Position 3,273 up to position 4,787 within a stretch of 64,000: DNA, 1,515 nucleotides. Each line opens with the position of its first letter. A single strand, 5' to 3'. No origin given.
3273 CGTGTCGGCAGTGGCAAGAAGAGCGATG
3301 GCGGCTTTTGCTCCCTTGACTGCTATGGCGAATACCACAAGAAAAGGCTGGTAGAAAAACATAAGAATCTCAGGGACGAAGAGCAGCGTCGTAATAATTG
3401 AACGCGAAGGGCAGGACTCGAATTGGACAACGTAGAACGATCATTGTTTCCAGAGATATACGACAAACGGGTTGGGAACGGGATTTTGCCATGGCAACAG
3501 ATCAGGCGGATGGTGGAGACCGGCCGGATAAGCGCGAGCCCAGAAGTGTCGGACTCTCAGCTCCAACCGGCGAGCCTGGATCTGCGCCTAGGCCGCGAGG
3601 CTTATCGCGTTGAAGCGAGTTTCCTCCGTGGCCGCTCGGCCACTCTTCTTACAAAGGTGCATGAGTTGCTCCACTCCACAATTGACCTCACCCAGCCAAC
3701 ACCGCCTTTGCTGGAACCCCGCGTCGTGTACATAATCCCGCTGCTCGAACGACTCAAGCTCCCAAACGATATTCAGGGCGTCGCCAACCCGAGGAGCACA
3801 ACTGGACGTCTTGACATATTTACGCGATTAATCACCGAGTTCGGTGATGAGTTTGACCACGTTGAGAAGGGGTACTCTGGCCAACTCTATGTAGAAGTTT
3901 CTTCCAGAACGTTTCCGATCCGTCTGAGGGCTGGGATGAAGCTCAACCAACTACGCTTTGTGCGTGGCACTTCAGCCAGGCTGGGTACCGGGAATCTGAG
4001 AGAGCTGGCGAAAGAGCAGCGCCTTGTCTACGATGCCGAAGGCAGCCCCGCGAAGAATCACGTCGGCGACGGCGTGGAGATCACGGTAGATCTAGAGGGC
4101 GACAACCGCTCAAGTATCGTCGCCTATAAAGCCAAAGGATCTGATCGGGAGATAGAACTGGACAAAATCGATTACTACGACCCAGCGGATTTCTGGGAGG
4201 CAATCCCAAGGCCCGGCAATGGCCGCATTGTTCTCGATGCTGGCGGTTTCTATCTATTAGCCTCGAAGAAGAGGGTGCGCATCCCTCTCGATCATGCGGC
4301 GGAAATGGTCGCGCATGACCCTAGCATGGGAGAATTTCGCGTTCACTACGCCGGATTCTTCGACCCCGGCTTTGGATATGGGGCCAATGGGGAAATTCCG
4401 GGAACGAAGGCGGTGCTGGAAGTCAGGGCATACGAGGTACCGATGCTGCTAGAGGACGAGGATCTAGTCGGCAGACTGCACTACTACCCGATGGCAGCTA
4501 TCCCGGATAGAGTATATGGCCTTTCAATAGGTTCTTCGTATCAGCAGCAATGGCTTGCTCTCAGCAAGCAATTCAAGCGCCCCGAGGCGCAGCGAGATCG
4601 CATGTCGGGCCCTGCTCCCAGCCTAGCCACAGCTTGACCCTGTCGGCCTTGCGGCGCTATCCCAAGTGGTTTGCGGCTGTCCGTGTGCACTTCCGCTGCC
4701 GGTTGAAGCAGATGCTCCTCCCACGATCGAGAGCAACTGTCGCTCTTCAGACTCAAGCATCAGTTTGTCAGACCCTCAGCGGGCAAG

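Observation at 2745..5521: AT-richer accessory islet with two different dCTP-deaminase/dUTPase-fold genes plus a zinc-ribbon micro-operon: candidate nucleotide-pool-manipulating (defence-like) module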

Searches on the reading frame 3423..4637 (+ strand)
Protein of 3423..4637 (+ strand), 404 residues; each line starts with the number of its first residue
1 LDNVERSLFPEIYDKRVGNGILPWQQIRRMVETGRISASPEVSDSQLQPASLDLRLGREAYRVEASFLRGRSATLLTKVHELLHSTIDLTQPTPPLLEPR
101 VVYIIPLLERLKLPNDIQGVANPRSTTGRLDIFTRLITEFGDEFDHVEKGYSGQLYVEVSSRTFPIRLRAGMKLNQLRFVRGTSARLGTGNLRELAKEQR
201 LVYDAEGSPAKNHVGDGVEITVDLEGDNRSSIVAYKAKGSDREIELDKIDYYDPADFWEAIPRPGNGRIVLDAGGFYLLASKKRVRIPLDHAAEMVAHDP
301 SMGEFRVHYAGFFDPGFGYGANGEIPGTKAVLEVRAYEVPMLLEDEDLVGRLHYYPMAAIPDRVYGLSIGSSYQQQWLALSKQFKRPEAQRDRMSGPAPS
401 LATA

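Call 3: search_protein_families(library=pfam, proteins=[window:3423-4637:+], max_evalue=0.01)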
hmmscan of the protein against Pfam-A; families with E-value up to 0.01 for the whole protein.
window:3423-4637:+ (404 aa): 3 families
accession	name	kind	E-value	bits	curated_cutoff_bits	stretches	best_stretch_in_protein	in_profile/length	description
PF22569.1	DCD_C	-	4.2e-66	222.4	22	1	191-384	4-192/192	2'-deoxycytidine 5'-triphosphate deaminase (DCD), C-terminal domain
PF06559.16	DCD_N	-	1.5e-62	210.7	21.4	1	19-182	2-163/164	2'-deoxycytidine 5'-triphosphate deaminase (DCD) N-terminal domain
PF22769.1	DCD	-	3.8e-58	196.4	27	2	21-181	1-152/153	dCTP deaminase-like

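Call 4: search_protein_families(library=ncbifam, proteins=[window:3423-4637:+], max_evalue=0.01)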
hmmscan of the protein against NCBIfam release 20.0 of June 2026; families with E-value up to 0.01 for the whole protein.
window:3423-4637:+ (404 aa): 3 families
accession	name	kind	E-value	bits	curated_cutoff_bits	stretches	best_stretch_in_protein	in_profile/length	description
NF005734.0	PRK07559.1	equivalog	2.2e-130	434.7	283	1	18-385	8-366/368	2'-deoxycytidine 5'-triphosphate deaminase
TIGR02274.1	dCTP_deam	equivalog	2e-22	79.8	92.8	1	22-184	2-156/180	dCTP deaminase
NF002598.0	PRK02253.1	equivalog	2.7e-05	23.7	130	1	26-130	7-105/167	deoxyuridine 5'-triphosphate nucleotidohydrolase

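Call 5: search_protein_families(library=padloc, proteins=[window:3423-4637:+], max_evalue=0.1)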
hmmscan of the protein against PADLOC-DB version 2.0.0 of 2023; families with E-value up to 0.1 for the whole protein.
window:3423-4637:+ (404 aa): 0 families

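Call 6: search_protein_families(library=phrogs, proteins=[window:3423-4637:+], max_evalue=0.1)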
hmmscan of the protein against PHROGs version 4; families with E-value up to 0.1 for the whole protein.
window:3423-4637:+ (404 aa): 1 family
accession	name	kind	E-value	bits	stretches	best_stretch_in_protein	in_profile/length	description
phrog_1663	-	DNA, RNA and nucleotide metabolism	2.5e-14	54.1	1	19-184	49-196/303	dCTP deaminase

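Call 20: search_solved_structures(query=window:3423-4637:+, max_evalue=0.01, show_alignments=1)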
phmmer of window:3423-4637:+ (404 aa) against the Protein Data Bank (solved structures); distinct sequences matched with E-value up to 0.01: 11.
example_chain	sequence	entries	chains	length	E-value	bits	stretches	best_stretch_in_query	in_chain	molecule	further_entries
2r9q_A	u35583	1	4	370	8.8e-92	311.4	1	19-385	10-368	2'-deoxycytidine 5'-triphosphate deaminase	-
4a6a_A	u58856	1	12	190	1.3e-08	37.5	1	25-185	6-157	DEOXYCYTIDINE TRIPHOSPHATE DEAMINASE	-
2qlp_A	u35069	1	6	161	1.3e-08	37.5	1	25-184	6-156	Deoxycytidine triphosphate deaminase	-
2qxx_A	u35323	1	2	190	1.3e-08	37.5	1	25-185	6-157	Deoxycytidine triphosphate deaminase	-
4xjc_A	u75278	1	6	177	7.6e-08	35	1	39-183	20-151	Deoxycytidine triphosphate deaminase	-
9ln0_A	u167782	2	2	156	7.3e-07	31.7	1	43-182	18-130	dCTP deaminase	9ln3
1xs1_A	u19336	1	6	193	5.1e-06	29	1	27-197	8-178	Deoxycytidine triphosphate deaminase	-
2j4h_A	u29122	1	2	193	5.6e-06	28.9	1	27-197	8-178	DEOXYCYTIDINE TRIPHOSPHATE DEAMINASE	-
2v9x_A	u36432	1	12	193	1.2e-05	27.7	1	27-197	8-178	DEOXYCYTIDINE TRIPHOSPHATE DEAMINASE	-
1xs4_A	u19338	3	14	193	2.2e-05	26.9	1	27-197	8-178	Deoxycytidine triphosphate deaminase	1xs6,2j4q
8y1w_A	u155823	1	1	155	8.4e-05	25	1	44-182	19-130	dCTP deaminase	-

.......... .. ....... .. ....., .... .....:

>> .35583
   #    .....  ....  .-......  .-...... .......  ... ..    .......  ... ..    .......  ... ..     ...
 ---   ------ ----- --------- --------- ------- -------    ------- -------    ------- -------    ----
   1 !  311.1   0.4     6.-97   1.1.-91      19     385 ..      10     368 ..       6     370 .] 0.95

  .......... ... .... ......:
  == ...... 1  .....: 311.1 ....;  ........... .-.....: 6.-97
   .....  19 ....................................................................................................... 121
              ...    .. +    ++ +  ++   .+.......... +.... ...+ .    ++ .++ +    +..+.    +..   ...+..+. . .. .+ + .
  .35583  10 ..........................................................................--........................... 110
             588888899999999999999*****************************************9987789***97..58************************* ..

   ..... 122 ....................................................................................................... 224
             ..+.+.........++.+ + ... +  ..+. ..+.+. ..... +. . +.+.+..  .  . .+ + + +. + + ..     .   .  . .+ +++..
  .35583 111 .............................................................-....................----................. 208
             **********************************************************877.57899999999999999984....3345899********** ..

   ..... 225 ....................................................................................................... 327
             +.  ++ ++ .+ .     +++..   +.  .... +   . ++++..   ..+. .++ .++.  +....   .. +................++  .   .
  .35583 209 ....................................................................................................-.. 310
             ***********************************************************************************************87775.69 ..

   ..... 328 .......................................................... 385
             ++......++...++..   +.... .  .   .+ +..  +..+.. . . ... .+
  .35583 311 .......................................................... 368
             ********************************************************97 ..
